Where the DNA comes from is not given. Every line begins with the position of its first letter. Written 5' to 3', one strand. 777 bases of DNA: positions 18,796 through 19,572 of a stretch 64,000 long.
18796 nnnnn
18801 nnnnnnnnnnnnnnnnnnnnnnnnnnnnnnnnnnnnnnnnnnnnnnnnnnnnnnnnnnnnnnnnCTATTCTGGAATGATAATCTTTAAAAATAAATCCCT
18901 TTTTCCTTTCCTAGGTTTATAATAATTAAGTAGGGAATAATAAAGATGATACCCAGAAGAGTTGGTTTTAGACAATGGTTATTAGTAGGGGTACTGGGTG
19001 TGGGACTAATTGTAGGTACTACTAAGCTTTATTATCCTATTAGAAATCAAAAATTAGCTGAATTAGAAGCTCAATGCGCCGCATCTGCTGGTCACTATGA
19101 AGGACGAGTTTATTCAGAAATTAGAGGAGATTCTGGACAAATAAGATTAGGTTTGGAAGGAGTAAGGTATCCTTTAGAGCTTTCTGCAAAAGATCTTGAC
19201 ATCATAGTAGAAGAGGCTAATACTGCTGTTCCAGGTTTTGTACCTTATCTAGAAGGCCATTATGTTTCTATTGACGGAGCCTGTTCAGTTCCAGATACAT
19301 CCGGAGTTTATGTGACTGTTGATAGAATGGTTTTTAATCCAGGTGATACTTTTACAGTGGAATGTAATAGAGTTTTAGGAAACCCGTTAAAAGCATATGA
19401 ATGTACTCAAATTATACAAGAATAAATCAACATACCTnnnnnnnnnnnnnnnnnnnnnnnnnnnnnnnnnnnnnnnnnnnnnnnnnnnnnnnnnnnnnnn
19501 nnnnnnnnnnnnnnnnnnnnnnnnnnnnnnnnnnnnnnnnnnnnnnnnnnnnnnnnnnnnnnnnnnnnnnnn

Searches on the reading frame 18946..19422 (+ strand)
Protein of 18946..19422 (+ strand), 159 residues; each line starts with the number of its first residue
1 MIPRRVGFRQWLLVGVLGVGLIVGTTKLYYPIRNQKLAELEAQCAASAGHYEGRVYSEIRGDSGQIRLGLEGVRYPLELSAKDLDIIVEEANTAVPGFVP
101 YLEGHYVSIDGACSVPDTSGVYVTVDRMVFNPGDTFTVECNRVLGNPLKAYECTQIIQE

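Call 14: search_protein_families(library=pfam, proteins=[window:18946-19422:+], max_evalue=0.01)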
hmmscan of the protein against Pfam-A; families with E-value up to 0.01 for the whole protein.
window:18946-19422:+ (159 aa): 0 families

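Call 56: list_cluster_members(proteins=[P0006, P0007, P0008, P0009, P0010, P0011, window:18946-19422:+, window:29855-30328:+, window:42595-42954:-])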
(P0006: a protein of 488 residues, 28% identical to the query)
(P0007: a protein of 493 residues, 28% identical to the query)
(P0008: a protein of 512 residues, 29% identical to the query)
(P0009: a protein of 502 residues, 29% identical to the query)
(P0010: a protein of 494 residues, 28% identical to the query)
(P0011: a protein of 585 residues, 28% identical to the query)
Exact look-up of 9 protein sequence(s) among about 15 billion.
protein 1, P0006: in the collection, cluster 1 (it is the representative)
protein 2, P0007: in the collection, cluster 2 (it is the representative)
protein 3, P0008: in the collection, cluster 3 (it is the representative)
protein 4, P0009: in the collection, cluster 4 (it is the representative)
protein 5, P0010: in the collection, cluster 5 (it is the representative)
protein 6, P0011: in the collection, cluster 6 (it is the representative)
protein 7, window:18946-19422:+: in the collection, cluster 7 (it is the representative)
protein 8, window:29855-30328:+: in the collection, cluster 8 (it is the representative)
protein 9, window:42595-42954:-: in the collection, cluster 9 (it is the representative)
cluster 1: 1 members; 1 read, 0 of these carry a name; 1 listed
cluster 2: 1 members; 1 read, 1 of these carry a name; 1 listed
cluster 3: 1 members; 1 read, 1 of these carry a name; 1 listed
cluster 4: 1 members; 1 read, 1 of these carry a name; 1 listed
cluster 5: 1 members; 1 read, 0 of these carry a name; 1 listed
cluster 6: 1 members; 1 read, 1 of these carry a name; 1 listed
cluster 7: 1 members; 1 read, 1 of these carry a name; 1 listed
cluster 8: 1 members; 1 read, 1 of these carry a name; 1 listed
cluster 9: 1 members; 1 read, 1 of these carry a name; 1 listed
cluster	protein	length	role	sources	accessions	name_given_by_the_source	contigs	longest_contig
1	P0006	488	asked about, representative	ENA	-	-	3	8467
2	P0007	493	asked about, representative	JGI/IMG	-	hypothetical protein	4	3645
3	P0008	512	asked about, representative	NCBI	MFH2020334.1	MAG: NACHT domain-containing protein [archaeon]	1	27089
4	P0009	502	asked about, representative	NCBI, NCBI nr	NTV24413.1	MAG: hypothetical protein HGA85_08685 [Nanoarchaeota archaeon] | hypothetical protein [Nanoarchaeota archaeon]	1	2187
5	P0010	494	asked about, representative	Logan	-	-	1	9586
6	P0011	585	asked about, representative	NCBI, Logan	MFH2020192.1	MAG: hypothetical protein ABIJ34_02195 [archaeon]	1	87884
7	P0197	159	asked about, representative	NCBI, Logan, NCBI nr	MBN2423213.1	hypothetical protein JXB41_08375 [Candidatus Woesearchaeota archaeon] | hypothetical protein [Candidatus Woesearchaeota archaeon]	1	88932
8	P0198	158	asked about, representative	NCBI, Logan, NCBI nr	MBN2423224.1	hypothetical protein JXB41_08430 [Candidatus Woesearchaeota archaeon] | hypothetical protein [Candidatus Woesearchaeota archaeon]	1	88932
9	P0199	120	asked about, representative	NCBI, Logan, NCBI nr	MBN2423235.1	hypothetical protein JXB41_08485 [Candidatus Woesearchaeota archaeon] | hypothetical protein [Candidatus Woesearchaeota archaeon]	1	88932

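Call 85: search_protein_families(library=phrogs, proteins=[window:18946-19422:+], max_evalue=0.01)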
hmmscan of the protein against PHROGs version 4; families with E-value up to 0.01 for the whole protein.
window:18946-19422:+ (159 aa): 0 families
